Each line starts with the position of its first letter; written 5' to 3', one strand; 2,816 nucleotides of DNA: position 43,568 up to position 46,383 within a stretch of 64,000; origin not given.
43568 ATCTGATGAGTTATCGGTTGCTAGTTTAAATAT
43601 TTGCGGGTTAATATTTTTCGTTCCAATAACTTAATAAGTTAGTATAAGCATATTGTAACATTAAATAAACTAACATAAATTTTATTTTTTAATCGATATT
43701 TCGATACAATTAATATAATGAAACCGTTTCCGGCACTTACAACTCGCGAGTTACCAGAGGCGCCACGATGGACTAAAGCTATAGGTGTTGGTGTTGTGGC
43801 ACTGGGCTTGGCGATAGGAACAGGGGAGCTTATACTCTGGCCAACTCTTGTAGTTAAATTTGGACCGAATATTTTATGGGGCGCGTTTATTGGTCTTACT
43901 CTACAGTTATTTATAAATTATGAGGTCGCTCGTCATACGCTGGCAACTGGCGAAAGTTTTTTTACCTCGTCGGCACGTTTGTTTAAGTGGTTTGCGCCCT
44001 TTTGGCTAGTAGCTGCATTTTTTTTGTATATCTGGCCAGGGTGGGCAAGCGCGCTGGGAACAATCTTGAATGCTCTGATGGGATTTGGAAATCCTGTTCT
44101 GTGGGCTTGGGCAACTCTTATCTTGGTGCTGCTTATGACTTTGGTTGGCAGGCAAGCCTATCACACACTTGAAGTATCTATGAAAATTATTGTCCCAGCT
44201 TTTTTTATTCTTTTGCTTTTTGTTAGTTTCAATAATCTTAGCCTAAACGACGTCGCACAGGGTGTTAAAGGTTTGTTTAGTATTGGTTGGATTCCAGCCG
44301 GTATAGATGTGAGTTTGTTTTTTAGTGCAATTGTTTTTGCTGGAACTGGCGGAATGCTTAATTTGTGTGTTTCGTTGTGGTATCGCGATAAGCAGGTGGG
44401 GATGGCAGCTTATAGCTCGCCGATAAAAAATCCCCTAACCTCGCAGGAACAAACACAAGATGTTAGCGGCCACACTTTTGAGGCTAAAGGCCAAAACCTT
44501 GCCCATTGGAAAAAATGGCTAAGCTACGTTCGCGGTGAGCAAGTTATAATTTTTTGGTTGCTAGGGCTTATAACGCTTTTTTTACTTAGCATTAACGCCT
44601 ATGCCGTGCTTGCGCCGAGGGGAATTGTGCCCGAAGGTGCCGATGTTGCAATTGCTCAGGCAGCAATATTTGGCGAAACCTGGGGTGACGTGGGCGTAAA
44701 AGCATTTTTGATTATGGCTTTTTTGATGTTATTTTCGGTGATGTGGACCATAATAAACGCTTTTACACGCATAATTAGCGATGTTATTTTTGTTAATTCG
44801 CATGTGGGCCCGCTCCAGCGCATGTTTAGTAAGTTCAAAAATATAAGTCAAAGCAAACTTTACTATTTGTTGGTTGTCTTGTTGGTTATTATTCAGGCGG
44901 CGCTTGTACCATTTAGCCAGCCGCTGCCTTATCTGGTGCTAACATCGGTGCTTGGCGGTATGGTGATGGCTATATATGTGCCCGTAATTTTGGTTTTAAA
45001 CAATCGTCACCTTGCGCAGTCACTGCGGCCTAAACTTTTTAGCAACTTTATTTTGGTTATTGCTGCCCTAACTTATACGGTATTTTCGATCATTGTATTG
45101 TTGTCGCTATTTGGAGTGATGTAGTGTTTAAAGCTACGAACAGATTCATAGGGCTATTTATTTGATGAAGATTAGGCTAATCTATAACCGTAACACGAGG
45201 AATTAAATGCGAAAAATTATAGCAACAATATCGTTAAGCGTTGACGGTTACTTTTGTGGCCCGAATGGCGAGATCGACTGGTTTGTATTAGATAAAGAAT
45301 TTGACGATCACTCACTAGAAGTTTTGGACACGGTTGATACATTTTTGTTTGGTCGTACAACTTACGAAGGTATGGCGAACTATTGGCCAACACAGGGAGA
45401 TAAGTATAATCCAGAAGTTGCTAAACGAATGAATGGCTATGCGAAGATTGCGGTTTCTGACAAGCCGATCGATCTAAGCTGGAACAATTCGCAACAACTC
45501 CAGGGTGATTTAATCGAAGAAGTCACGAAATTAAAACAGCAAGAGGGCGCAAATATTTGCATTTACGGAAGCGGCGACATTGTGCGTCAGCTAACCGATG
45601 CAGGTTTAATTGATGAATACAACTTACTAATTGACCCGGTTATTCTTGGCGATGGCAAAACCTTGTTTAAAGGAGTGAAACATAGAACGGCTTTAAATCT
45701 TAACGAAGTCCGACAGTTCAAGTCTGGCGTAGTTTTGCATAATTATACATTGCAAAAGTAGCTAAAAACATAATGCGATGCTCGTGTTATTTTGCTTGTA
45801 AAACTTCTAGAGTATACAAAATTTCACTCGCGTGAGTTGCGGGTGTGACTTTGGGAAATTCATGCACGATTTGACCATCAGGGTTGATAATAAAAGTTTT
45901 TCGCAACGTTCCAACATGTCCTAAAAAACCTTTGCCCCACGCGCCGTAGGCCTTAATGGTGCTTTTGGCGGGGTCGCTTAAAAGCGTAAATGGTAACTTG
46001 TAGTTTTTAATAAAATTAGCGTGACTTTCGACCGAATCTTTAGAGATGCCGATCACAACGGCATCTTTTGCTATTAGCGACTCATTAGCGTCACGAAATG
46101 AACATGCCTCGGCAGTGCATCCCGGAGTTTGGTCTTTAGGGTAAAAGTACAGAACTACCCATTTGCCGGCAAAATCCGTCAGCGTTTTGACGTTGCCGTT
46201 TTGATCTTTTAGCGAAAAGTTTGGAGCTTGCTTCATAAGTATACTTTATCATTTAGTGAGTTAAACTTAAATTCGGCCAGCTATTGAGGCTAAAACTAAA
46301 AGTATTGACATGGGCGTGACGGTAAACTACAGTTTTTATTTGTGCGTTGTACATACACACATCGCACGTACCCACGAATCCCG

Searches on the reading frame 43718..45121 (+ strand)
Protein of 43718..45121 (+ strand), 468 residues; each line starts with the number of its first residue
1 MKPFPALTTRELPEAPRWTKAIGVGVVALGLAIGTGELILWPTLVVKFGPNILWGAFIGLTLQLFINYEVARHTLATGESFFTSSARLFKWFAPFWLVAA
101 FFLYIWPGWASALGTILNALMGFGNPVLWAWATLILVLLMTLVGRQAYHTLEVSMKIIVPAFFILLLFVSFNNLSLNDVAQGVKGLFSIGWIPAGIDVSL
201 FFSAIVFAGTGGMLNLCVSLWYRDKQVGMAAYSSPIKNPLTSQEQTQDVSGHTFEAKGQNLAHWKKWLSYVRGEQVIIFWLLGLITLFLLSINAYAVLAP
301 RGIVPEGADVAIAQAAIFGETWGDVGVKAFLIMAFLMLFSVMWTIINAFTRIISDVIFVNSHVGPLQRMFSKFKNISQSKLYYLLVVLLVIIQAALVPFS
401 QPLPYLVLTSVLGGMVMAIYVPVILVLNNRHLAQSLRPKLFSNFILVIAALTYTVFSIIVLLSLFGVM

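Call 36: find_related_loci(query=window:43718-45121:+, collection=genome_contigs, flank=10000)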
Query window:43718-45121:+ (468 aa) in genome_contigs; peptide patterns used: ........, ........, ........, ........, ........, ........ (x = any residue, [..] = any of these).
48 stretches matched a pattern; 33 encode a relative of the query (tblastn E <= 1e-3); 33 distinct loci.
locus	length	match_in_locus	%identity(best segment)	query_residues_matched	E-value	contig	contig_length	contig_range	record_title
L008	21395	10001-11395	77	1-465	0e+0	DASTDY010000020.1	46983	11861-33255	MAG TPA_asm: Candidatus Saccharimonadales bacterium isolate SMAG_U833 k141_1261372, whole genome shotgun sequence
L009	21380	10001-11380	57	7-466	6e-175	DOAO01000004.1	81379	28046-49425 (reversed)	MAG TPA_asm: Patescibacteria group bacterium isolate UBA12445 contig_3344, whole genome shotgun sequence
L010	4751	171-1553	57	1-461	4e-177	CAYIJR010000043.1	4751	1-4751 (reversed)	MAG TPA_asm: uncultured Candidatus Saccharibacteria bacterium isolate ERP119705_co24_179 genome assembly, contig: NODE_3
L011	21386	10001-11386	56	2-463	6e-171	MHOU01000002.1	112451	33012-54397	MAG: Candidatus Staskawiczbacteria bacterium RIFCSPHIGHO2_02_FULL_43_16 rifcsphigho2_02_scaffold_1422, whole genome shot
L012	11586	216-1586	58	4-460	7e-171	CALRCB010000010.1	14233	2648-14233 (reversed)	MAG: Candidatus Staskawiczbacteria bacterium isolate Baikal-1350m-357 genome assembly, contig: Baikal-1350m-c15447, whol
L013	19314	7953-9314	55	10-463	2e-169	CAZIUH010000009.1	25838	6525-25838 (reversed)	MAG TPA_asm: uncultured Candidatus Saccharibacteria bacterium isolate SRP178699_co1_126 genome assembly, contig: NODE_21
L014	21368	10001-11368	57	10-465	5e-169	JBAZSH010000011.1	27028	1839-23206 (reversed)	MAG: Candidatus Paceibacterota bacterium isolate SO_2017_GW1_169 NODE_7383_length_27028_cov_2.064756_OW334_2017, whole g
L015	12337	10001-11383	57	1-461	2e-168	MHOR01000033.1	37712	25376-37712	MAG: Candidatus Staskawiczbacteria bacterium RIFCSPHIGHO2_02_FULL_34_10 rifcsphigho2_02_scaffold_4592, whole genome shot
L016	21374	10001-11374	57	10-466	3e-167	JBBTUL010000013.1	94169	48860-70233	MAG: Patescibacteria group bacterium isolate H41-bin154_1 H41_bin154_1_000000000013, whole genome shotgun sequence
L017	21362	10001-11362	56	10-463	8e-167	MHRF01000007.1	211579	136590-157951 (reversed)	MAG: Candidatus Taylorbacteria bacterium RIFCSPHIGHO2_01_FULL_46_22b rifcsphigho2_01_scaffold_280, whole genome shotgun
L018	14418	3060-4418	58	10-462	1e-166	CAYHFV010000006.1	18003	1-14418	MAG TPA_asm: uncultured Candidatus Saccharibacteria bacterium isolate ERP119705_co12_143 genome assembly, contig: NODE_3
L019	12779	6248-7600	55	10-460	3e-166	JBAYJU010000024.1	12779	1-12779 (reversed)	MAG: Candidatus Paceibacterota bacterium isolate SO_2016_GW1_63 scaffold08637_OW334_2016, whole genome shotgun sequence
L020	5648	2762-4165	55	1-468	3e-168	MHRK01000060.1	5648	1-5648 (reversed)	MAG: Candidatus Taylorbacteria bacterium RIFCSPHIGHO2_02_FULL_43_32b rifcsphigho2_02_scaffold_70960, whole genome shotgu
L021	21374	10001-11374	55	4-461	6e-166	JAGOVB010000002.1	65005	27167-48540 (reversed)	MAG: Candidatus Paceibacterota bacterium isolate Gw_Eff_bin_536 Gw_Eff_620_length_65005_cov_8.782469, whole genome shotg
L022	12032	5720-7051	58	10-453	4e-163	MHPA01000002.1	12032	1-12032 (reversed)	MAG: Candidatus Staskawiczbacteria bacterium RIFCSPLOWO2_01_FULL_38_12b rifcsplowo2_01_scaffold_12691, whole genome shot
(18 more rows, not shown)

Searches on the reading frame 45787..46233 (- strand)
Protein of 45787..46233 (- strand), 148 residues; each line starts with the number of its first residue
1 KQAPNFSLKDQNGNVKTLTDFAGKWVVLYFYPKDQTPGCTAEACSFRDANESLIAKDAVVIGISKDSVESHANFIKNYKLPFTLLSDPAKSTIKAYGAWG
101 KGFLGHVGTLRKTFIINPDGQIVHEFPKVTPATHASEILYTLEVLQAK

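Call 3: search_protein_families(library=pfam, proteins=[window:45787-46233:-], max_evalue=0.1)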
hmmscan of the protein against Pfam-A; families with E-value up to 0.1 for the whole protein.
window:45787-46233:- (148 aa): 4 families
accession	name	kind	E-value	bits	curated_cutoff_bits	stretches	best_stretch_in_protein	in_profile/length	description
PF00578.27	AhpC-TSA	-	2.5e-41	140.9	26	1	1-124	3-123/124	AhpC/TSA family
PF08534.16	Redoxin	-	2e-23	83.3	26.6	1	2-133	5-139/148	Redoxin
PF02630.20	SCO1-SenC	-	0.0088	16.4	22.8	1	5-31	3-29/134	SCO1/SenC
PF13911.12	AhpC-TSA_2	-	0.019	15.8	27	1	53-100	9-56/114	AhpC/TSA antioxidant enzyme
